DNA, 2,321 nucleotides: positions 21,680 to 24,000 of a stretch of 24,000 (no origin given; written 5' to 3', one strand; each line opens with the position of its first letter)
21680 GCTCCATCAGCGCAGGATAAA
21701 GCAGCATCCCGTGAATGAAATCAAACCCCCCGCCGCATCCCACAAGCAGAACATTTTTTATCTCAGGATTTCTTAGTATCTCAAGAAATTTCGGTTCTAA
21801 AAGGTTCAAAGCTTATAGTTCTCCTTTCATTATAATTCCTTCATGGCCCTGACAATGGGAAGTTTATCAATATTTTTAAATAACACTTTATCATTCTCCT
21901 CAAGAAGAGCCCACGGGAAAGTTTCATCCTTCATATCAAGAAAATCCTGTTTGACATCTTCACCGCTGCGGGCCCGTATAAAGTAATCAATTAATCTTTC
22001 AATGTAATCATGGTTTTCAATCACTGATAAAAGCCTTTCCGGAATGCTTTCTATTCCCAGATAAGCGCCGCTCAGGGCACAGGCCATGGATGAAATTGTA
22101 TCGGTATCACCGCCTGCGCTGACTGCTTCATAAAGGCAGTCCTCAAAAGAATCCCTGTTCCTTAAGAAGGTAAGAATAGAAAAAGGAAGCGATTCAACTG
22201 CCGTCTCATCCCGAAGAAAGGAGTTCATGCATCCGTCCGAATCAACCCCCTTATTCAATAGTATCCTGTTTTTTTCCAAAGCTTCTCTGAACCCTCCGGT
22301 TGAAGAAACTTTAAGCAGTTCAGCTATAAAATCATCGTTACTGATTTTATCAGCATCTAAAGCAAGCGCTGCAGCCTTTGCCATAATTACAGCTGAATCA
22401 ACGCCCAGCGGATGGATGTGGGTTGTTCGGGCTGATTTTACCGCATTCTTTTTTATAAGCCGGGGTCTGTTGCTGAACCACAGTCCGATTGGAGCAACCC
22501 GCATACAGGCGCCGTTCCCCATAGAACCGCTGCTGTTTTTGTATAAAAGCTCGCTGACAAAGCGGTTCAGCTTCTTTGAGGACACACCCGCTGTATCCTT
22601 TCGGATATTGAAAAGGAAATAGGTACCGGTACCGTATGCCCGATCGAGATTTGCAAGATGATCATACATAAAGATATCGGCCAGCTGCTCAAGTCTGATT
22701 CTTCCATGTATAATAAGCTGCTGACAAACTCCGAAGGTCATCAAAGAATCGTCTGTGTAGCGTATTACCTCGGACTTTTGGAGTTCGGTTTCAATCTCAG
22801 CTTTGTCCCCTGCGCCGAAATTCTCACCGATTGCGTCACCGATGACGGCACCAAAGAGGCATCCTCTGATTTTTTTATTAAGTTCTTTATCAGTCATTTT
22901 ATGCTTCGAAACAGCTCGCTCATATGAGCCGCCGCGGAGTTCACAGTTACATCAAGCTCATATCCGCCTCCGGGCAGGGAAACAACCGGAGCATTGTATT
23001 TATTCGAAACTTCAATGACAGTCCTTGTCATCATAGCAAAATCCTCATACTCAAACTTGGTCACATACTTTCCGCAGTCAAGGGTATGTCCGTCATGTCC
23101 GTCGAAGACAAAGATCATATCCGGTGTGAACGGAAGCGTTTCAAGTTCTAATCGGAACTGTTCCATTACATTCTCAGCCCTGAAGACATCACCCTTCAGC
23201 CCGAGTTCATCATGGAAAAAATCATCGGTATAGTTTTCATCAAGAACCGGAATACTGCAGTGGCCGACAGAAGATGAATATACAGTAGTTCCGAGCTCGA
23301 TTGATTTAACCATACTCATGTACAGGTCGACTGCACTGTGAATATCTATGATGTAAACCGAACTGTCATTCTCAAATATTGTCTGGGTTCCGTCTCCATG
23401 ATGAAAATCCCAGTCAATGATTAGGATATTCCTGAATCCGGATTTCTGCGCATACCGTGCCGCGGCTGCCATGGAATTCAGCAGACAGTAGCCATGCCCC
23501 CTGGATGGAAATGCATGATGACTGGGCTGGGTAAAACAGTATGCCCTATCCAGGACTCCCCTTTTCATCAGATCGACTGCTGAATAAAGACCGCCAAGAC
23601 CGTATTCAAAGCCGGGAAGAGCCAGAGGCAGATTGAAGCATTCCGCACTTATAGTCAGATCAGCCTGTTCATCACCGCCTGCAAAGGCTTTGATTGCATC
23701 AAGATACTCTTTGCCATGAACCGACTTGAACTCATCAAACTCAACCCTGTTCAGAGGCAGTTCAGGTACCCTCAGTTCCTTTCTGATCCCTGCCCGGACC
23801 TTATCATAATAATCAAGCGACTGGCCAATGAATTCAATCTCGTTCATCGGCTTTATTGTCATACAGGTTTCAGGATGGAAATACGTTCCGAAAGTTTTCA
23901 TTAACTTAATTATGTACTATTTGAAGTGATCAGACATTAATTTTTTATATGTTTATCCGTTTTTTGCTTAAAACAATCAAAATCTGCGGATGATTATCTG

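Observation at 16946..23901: Seven-gene same-strand cluster: candidate undescribed ADP-ribose/NAD-linked signalling system coupled to c-di-GMP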

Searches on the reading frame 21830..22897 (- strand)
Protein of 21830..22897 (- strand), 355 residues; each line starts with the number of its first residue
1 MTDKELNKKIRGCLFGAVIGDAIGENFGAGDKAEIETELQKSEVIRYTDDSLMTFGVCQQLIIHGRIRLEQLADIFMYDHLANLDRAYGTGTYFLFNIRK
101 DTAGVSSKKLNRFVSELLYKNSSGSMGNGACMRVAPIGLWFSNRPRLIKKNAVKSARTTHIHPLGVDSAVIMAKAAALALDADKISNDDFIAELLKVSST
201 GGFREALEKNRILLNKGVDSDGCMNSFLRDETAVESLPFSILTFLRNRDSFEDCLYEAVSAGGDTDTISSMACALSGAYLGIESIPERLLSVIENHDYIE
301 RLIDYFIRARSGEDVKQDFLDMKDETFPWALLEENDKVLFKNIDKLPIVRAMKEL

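Call 5: search_protein_families(library=pfam, proteins=[window:21830-22897:-], max_evalue=0.01)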
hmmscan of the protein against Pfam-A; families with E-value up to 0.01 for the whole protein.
window:21830-22897:- (355 aa): 1 family
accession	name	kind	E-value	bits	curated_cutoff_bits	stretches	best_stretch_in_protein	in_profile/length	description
PF03747.19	ADP_ribosyl_GH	-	2.5e-46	159.1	26.2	1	12-288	1-287/287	ADP-ribosylglycohydrolase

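Call 6: search_protein_families(library=ncbifam, proteins=[window:21830-22897:-], max_evalue=0.01)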
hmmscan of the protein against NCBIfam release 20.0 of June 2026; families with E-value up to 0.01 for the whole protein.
window:21830-22897:- (355 aa): 3 families
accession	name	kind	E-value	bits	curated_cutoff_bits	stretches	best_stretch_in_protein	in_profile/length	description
TIGR02662.1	dinitro_DRAG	equivalog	7e-18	64.8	337.05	2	241-301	215-277/287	ADP-ribosyl-[dinitrogen reductase] hydrolase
NF041672.1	ADPriboarghdlase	equivalog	1.6e-09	37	490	1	2-303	62-352/361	ADP-ribosylarginine hydrolase Tri1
NF008437.0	PRK11280.1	equivalog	0.0063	16.4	99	0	7-37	68-98/179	hypothetical protein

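Call 8: search_protein_families(library=padloc, proteins=[window:21830-22897:-], max_evalue=0.01)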
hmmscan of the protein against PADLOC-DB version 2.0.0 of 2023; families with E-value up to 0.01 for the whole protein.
window:21830-22897:- (355 aa): 0 families

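Call 28: find_related_loci(query=window:21830-22897:-, collection=metagenome_contigs, flank=10000)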
Query window:21830-22897:- (355 aa) in metagenome_contigs; peptide patterns used: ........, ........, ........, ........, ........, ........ (x = any residue, [..] = any of these).
168 stretches matched a pattern; 1 encode a relative of the query (tblastn E <= 1e-3); 1 distinct loci.
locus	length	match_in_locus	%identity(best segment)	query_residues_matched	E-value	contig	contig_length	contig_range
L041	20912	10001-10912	32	3-302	5e-33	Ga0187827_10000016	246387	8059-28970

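Call 57: search_solved_structures(query=window:21830-22897:-, max_evalue=0.001)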
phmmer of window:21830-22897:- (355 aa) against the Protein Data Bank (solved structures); distinct sequences matched with E-value up to 0.001: 18.
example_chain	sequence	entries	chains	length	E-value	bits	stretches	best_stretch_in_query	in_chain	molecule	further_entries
7akr_AAA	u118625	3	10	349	6.8e-26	94.4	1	9-298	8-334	ADP-ribose glycohydrolase ARH3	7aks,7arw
9rfd_A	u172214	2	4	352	1.2e-25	93.7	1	9-298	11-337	ADP-ribosylhydrolase ARH3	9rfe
2g4k_A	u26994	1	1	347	1.2e-25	93.6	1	9-298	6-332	ADP-ribosylhydrolase 3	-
5zqy_A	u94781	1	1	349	1.3e-25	93.5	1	9-298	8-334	Poly(ADP-ribose) glycohydrolase ARH3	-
2foz_A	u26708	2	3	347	1.4e-25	93.4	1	9-298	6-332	ADP-ribosylhydrolase like 2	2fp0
6d36_C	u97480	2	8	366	1.4e-25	93.4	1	9-298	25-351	Poly(ADP-ribose) glycohydrolase ARH3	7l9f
2qty_A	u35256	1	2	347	2.7e-25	92.4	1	9-294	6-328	Poly(ADP-ribose) glycohydrolase ARH3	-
6d3a_C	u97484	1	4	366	5e-25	91.6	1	9-298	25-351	Poly(ADP-ribose) glycohydrolase ARH3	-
7l9i_C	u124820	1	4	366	1.8e-24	89.8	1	9-298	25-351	ADP-ribose glycohydrolase ARH3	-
7l9h_C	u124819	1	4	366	1.8e-24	89.7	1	9-298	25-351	ADP-ribose glycohydrolase ARH3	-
6g1p_A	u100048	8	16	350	1.9e-24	89.7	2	9-195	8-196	ADP-ribosylhydrolase like 2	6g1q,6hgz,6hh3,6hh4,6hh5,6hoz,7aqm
1t5j_A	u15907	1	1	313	2.1e-18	69.8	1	125-305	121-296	Hypothetical protein MJ1187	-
8za7_A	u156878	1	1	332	1.2e-14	57.5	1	8-308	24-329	Lmo0067 protein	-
2woc_A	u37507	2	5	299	8.1e-12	48.2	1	241-295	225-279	ADP-RIBOSYL-[DINITROGEN REDUCTASE] GLYCOHYDROLASE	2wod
2woe_A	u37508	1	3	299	1e-11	47.8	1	241-295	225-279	ADP-RIBOSYL-[DINITROGEN REDUCTASE] GLYCOHYDROLASE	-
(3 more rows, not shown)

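Call 58: search_solved_structures(query=window:21830-22897:-, max_evalue=1e-24, show_alignments=1)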
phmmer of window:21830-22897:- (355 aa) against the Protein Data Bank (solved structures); distinct sequences matched with E-value up to 1e-24: 8.
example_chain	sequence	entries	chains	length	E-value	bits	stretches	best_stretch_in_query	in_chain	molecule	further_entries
7akr_AAA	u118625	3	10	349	6.8e-26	94.4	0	9-298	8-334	ADP-ribose glycohydrolase ARH3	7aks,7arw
9rfd_A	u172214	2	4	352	1.2e-25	93.7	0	9-298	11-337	ADP-ribosylhydrolase ARH3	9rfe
2g4k_A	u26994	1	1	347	1.2e-25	93.6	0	9-298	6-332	ADP-ribosylhydrolase 3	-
5zqy_A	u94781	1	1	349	1.3e-25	93.5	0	9-298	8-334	Poly(ADP-ribose) glycohydrolase ARH3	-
2foz_A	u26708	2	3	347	1.4e-25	93.4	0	9-298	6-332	ADP-ribosylhydrolase like 2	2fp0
6d36_C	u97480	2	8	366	1.4e-25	93.4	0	9-298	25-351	Poly(ADP-ribose) glycohydrolase ARH3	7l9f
2qty_A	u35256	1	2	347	2.7e-25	92.4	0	9-294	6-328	Poly(ADP-ribose) glycohydrolase ARH3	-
6d3a_C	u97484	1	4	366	5e-25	91.6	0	9-298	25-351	Poly(ADP-ribose) glycohydrolase ARH3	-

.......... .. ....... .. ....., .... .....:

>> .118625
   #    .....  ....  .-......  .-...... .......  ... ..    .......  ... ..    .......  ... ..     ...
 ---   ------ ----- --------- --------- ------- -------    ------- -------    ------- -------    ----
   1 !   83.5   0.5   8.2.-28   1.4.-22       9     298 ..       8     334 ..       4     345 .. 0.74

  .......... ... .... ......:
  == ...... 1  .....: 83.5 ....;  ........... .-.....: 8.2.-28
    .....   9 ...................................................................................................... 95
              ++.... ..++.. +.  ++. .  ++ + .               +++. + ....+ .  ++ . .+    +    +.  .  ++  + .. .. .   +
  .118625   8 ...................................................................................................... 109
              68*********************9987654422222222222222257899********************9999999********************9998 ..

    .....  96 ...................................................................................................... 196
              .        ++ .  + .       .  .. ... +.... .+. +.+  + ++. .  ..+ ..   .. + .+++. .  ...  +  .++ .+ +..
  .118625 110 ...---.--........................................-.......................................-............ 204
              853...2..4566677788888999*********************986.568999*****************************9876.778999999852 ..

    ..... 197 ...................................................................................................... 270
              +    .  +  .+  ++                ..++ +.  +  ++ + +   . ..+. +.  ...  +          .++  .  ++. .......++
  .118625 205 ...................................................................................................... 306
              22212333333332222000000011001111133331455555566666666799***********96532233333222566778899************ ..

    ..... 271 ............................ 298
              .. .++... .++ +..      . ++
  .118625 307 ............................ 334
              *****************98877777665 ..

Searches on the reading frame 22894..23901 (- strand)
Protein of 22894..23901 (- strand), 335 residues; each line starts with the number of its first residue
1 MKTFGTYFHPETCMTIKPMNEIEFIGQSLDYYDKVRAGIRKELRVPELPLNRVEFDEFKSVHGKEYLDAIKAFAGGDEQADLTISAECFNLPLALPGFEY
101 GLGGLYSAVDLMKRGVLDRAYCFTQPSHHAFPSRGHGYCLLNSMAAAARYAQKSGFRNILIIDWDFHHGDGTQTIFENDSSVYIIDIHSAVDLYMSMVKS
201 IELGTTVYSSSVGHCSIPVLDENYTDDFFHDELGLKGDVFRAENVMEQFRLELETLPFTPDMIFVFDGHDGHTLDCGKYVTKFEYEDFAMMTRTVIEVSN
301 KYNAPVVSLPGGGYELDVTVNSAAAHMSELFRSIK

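Call 5: search_protein_families(library=pfam, proteins=[window:22894-23901:-], max_evalue=0.01)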
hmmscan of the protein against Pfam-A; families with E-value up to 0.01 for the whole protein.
window:22894-23901:- (335 aa): 1 family
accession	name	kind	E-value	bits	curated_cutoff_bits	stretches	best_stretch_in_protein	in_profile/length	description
PF00850.24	Hist_deacetyl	-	4.8e-44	151.3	27.9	1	45-329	26-297/298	Histone deacetylase domain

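Call 6: search_protein_families(library=ncbifam, proteins=[window:22894-23901:-], max_evalue=0.01)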
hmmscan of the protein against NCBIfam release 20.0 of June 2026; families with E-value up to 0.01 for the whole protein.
window:22894-23901:- (335 aa): 0 families

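Call 7: find_encoding_contigs(protein=window:22894-23901:-, flank=10000, max_places=6)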
Protein window:22894-23901:- (335 aa): no gene with exactly this product is on record in the collection.

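Call 8: search_protein_families(library=padloc, proteins=[window:22894-23901:-], max_evalue=0.01)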
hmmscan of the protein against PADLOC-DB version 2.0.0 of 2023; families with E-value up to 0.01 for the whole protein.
window:22894-23901:- (335 aa): 0 families

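Call 13: list_cluster_members(proteins=[P0001, window:22894-23901:-, window:21830-22897:-, window:18429-19220:-, window:17521-18477:-, window:16946-17503:-, window:19108-20607:-])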
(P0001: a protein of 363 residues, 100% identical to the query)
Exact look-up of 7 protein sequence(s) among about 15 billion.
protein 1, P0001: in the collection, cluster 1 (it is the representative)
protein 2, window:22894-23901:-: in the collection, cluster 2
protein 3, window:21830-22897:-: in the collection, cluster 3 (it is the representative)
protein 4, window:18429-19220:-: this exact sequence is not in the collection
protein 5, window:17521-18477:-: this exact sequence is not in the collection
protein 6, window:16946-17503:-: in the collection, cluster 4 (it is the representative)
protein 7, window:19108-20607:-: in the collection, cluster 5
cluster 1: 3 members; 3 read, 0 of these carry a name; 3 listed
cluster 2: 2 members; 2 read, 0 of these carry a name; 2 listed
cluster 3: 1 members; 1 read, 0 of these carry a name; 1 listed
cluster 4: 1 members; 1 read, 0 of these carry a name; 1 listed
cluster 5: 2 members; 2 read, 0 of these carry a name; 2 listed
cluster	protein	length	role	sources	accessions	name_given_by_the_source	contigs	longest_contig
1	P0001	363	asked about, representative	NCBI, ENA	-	-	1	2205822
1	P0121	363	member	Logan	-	-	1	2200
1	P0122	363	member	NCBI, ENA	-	-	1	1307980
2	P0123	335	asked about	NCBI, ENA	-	-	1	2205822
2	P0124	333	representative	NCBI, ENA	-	-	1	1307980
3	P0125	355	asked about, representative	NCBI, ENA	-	-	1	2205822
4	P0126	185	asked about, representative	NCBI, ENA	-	-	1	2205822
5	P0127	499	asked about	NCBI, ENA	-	-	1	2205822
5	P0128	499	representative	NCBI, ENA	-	-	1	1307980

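Call 59: search_solved_structures(query=window:22894-23901:-, max_evalue=1e-10)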
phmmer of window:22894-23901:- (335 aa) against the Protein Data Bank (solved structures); distinct sequences matched with E-value up to 1e-10: 65 (the best 60 are shown).
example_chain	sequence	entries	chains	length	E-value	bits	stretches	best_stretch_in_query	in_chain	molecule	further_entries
5g0h_A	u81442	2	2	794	1.1e-39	140.1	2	51-330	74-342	HDAC6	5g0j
5g0i_A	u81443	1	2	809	1.1e-39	140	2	51-330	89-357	HDAC6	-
7qno_A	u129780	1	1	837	1.3e-39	139.9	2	51-330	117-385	Histone deacetylase 6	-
9k91_A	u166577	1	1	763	7.9e-36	127.4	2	53-214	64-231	Histone deacetylase 6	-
6wyo_A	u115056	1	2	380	6.1e-23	85.1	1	51-330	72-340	Histone deacetylase 6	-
5ji5_A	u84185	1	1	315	1.2e-22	84.1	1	61-187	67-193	BuphA.10154.a.B1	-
5eef_A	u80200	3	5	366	1.8e-22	83.5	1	51-330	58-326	HDAC6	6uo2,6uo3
5g0g_A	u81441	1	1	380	2.1e-22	83.3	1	51-330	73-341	HDAC6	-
6uo7_A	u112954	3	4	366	4.4e-22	82.2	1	51-329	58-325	Histone deacetylase 6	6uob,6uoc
6uo4_A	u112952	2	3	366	5e-22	82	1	51-328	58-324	Histone deacetylase 6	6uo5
6wyp_A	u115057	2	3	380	5.2e-22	82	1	51-329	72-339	Histone deacetylase 6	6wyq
8szt_B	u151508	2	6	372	1e-17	67.9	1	60-189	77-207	Histone deacetylase domain-containing protein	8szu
9gkw_A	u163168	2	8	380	7.5e-17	65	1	37-189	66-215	Dimethoate hydrolase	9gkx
6vnq_A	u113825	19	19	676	7.6e-17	65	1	32-188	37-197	Polyamine deacetylase HDAC10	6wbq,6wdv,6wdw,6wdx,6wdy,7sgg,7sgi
7u59_A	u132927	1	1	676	7.6e-17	65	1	32-188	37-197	Polyamine deacetylase HDAC10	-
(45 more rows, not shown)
